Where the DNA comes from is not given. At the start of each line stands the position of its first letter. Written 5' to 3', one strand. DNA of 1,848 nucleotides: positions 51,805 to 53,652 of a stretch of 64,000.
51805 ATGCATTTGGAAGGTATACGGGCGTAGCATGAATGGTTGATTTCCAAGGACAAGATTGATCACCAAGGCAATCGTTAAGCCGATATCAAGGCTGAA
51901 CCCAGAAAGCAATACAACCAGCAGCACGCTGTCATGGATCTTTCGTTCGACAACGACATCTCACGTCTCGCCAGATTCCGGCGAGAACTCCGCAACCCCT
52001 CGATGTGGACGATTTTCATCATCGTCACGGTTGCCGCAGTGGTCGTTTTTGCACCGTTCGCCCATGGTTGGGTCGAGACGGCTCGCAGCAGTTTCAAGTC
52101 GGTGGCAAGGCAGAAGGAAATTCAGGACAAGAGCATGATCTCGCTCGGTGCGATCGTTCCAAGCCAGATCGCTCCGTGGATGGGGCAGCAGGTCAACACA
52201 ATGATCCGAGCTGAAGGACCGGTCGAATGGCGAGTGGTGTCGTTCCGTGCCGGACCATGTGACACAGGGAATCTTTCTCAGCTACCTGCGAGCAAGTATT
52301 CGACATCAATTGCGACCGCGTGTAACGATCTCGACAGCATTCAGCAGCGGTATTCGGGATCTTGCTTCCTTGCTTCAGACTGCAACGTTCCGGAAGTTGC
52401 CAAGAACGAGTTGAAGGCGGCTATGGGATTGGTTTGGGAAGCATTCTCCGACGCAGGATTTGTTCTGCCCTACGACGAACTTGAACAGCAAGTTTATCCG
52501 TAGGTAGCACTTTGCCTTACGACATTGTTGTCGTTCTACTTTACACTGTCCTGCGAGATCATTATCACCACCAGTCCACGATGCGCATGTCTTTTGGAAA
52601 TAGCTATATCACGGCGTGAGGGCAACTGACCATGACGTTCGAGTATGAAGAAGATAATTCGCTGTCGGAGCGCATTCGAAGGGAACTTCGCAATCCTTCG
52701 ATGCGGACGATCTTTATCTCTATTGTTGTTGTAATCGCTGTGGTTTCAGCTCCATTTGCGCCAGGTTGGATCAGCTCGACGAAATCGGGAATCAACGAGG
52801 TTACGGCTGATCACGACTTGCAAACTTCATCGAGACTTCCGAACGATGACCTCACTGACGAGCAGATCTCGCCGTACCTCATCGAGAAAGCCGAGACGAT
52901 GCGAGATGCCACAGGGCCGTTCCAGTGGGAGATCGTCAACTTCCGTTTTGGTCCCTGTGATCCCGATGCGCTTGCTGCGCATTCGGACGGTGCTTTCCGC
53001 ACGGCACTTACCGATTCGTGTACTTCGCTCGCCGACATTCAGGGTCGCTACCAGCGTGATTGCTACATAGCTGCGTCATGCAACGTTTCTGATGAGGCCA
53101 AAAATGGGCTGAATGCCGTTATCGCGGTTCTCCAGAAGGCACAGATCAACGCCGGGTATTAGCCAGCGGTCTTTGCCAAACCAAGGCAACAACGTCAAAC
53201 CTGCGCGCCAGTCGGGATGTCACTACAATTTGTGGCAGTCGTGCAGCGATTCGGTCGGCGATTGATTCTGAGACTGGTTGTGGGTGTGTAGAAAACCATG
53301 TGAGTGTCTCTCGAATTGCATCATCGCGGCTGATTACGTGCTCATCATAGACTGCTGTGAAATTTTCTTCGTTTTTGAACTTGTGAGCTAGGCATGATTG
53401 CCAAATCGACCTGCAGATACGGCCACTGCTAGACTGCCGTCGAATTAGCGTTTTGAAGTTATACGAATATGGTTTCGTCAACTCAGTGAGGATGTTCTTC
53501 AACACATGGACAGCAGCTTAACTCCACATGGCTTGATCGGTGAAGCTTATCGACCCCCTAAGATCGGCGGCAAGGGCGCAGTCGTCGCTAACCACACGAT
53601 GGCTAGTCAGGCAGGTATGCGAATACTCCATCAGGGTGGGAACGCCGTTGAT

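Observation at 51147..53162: Three tandem, diverged paralogues of an unrecognised single-pass membrane protein with an invariant Cys4 ectodomain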

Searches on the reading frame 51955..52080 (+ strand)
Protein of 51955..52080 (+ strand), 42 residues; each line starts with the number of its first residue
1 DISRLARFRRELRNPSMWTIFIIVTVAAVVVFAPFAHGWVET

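Call 81: find_homologous_proteins(query=A8, max_evalue=10)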
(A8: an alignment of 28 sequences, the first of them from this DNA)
Query A8 (28 sequences) (42 aa, profile of the alignment): 1 proteins with E <= 10 among 3115 candidates.
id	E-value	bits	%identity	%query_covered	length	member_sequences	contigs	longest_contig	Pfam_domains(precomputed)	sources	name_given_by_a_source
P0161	2.5e-14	70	52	79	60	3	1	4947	-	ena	-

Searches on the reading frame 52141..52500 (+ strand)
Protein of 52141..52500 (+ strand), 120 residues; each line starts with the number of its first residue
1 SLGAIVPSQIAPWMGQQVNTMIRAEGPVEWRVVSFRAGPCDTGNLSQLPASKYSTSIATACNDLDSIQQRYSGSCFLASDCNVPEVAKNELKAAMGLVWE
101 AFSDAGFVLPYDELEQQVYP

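Call 65: predict_structure(alignment_id=A7)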
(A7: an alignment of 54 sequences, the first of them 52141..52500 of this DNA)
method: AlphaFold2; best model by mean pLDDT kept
length: 120 residues; sequences in the alignment: 54
mean_pLDDT: 86.9   pTM: 0.79
mean pLDDT of the five models: 86.9, 85.6, 84.0, 82.1, 77.4
residues with pLDDT >= 90: 84; 70-90: 22; 50-70: 5; < 50: 9
segments of 3 or more residues with pLDDT < 50: 115-120
pLDDT, mean of each block of 10 residues (from residue 1): 76 96 90 93 92 95 96 78 91 97 89 49
secondary structure, 60 per line:
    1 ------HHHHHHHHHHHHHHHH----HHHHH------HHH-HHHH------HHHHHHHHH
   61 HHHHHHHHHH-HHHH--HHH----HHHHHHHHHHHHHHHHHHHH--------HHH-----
elements in order: H7-22 H27-31 H42-45 H52-70 H72-75 H85-104
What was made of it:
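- The ectodomain-only model has pLDDT 86.9 and pTM 0.79 (call 65). AF2 predicts a confident fold (call 65).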

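Call 67: fold_search(model_id=the predicted structure, library=pdb)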
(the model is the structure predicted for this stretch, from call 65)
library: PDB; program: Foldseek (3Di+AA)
matches with E <= 10: 293; with E <= 0.001: 0
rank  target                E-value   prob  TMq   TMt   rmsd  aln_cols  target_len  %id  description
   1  2l10_MODEL_1_A        2.6e-01  0.82  0.38  0.32   6.0       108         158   16  Solution Structure of the R6 Domain of Talin (released 2011-08-31)
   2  2b0h_MODEL_1_A        4.5e-01  0.91  0.49  0.44   4.6       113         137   16  Solution structure of VBS3 fragment of talin (released 2006-01-17)
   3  4f7g_B                6.4e-01  0.44  0.39  0.30  10.4       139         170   13  Crystal structure of talin autoinhibition complex (released 2012-07-04)
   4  2kmf_MODEL_1_A        7.1e-01  0.51  0.39  0.40   7.5       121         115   13  Solution Structure of Psb27 from cyanobacterial photosystem II (released 2009-09-08)
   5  2l7a_MODEL_1_A        7.5e-01  0.41  0.33  0.32   6.2       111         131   11  Solution Structure of the R3 Domain of Talin (released 2011-12-21)
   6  9uc5_A                7.9e-01  0.35  0.31  0.37  11.3       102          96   10  Mini-protein binder of N-terminal domain of nucleocapsid protein of SARS-CoV2 (released 2026-02-25)
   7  7y5e_G6               8.7e-01  0.30  0.35  0.31   8.1       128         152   12  In situ single-PBS-PSII-PSI-LHCs megacomplex. (released 2023-02-01)
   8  2kk1_MODEL_1_A        9.1e-01  0.77  0.49  0.45   4.9       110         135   12  Solution structure of C-terminal Domain of Tyrosine-protein kinase ABL2 from Homo sapiens, Northeast Structura (released 2009-08-11)
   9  1rkc_A                9.6e-01  0.60  0.46  0.26   5.2       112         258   10  Human vinculin head (1-258) in complex with talin's vinculin binding site 3 (residues 1944-1969) (released 2004-01-13)
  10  7y5e_g6               1.1e+00  0.57  0.46  0.40   7.4       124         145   13  In situ single-PBS-PSII-PSI-LHCs megacomplex. (released 2023-02-01)
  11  2kvp_MODEL_1_A        1.2e+00  0.30  0.37  0.28   8.1       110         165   14  Solution Structure of the R10 Domain of Talin (released 2010-05-05)
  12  9grx_7                1.2e+00  0.33  0.40  0.36   5.5       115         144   10  NDH-PSI-LHCI supercomplex from S. oleracea (released 2025-02-12)
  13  7y5e_Q6               1.3e+00  0.30  0.35  0.31   5.8       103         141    9  In situ single-PBS-PSII-PSI-LHCs megacomplex. (released 2023-02-01)
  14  9phw_Q                1.4e+00  0.47  0.43  0.45   5.0       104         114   18  Structure of the D1-Val185Asn mutated photosystem II complex with slow O-O bond formation reveals changes in the Cl1 w (released 2025-10-22)
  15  1u6h_A                1.4e+00  0.51  0.48  0.27   5.2       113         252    9  Vinculin head (0-258) in complex with the talin vinculin binding site 2 (849-879) (released 2005-01-18)
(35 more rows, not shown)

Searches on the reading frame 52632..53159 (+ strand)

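Call 4: search_protein_families(library=pfam, proteins=[window:52632-53159:+], max_evalue=1)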
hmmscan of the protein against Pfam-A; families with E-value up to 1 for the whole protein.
window:52632-53159:+ (176 aa): 1 family
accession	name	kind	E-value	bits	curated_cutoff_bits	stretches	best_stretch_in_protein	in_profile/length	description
PF06072.16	Herpes_US9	-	0.13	12.6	23.7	1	26-49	35-58/61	Alphaherpesvirus tegument protein US9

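Call 5: search_protein_families(library=ncbifam, proteins=[window:52632-53159:+], max_evalue=1)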
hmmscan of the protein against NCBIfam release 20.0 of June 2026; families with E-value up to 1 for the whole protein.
window:52632-53159:+ (176 aa): 1 family
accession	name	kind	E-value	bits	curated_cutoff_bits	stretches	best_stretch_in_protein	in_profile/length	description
NF008886.0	PRK11920.1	equivalog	0.16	11.6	193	1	127-173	82-128/153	iron-responsive transcriptional regulator RirA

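Call 68: search_protein_families(library=phrogs, proteins=[window:52632-53159:+], max_evalue=0.1)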
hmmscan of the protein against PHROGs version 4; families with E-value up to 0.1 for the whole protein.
window:52632-53159:+ (176 aa): 0 families

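Call 69: search_protein_families(library=padloc, proteins=[window:52632-53159:+], max_evalue=0.1)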
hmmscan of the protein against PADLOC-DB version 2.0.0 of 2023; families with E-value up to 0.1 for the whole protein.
window:52632-53159:+ (176 aa): 0 families

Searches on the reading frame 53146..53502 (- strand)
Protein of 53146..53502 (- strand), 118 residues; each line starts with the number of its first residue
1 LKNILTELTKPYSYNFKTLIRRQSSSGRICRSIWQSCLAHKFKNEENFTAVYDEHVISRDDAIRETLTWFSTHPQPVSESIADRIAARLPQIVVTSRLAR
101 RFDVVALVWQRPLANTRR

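Call 46: search_protein_families(library=pfam, proteins=[window:53146-53502:-], max_evalue=0.01)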
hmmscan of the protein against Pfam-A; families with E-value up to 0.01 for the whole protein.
window:53146-53502:- (118 aa): 0 families
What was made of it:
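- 53146..53505 (-): Relic of an NAD-dependent epimerase gene. It marks the spot where relatives carry Peptidase_M10 plus an epimerase between the family and GGT. No Pfam hit on its own (call 46).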
